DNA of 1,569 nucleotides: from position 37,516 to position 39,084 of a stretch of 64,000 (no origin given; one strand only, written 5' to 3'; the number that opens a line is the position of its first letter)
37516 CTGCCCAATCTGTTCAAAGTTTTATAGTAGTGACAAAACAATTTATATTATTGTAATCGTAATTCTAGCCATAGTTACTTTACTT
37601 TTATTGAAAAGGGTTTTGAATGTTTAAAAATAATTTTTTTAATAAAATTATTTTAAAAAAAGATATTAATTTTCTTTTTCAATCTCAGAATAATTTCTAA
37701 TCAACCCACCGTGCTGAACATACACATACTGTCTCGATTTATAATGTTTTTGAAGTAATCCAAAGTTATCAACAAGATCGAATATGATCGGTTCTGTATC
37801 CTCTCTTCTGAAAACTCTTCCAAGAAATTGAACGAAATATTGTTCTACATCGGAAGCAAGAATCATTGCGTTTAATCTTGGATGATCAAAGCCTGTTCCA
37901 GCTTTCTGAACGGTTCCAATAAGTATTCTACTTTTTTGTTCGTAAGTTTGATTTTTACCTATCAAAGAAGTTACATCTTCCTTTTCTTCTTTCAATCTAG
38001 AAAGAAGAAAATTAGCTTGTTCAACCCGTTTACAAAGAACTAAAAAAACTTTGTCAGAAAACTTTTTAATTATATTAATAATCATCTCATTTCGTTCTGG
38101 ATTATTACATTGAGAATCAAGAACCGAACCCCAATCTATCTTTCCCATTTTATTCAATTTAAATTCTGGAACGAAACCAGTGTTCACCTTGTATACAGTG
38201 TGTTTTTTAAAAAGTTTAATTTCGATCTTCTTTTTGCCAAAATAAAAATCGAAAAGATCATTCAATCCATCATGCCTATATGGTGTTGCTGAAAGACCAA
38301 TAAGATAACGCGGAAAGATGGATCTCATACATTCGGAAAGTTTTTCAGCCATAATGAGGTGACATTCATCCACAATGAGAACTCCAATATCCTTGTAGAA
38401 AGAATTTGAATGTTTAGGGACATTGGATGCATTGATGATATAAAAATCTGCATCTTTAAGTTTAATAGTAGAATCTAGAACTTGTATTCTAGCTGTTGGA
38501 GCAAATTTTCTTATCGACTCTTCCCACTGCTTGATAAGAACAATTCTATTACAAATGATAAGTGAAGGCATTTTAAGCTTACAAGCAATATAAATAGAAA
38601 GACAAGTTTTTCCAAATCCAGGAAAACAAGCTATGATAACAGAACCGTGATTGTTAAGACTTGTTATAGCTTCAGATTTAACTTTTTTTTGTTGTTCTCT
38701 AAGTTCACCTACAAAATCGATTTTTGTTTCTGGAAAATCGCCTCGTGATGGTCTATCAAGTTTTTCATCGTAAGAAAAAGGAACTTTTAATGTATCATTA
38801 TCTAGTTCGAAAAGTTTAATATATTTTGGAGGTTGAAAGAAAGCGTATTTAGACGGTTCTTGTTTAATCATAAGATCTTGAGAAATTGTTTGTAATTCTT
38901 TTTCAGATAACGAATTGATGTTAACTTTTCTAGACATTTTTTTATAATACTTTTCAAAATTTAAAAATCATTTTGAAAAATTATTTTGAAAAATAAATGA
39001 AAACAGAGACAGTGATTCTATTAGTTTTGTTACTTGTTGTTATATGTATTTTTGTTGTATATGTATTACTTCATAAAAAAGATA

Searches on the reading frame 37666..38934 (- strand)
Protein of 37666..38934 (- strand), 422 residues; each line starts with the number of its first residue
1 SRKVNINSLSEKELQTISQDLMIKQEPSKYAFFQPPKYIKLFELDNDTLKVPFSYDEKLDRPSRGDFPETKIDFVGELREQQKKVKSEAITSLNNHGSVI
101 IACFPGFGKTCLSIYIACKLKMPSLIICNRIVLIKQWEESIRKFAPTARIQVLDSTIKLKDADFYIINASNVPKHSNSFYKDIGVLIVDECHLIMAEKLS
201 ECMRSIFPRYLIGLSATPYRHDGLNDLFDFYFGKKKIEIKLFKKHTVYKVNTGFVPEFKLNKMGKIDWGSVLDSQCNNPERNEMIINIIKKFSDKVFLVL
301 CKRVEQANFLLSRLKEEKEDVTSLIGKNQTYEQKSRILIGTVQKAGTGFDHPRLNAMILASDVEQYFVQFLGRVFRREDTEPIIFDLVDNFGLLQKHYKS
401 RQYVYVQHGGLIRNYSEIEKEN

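Call 64: search_protein_families(library=pfam, proteins=[window:37666-38934:-], max_evalue=0.01)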
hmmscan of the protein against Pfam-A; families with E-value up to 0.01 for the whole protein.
window:37666-38934:- (422 aa): 5 families
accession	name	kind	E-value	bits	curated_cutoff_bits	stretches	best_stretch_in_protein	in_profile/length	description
PF04851.21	ResIII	-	2.4e-20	73.5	22.5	1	77-220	3-164/164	Type III restriction enzyme, res subunit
PF00270.35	DEAD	-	1e-09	38.8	26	1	85-219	3-161/167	DEAD/DEAH box helicase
PF00176.29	SNF2-rel_dom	-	0.00059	19.5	24.9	1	78-245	41-192/290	SNF2-related domain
PF20720.3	nSTAND3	-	0.00065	19.9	27.2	1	86-141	7-61/155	Novel STAND NTPase 3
PF18766.7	SWI2_SNF2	-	0.00078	19.6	26.7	0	100-222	22-159/221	SWI2/SNF2 ATPase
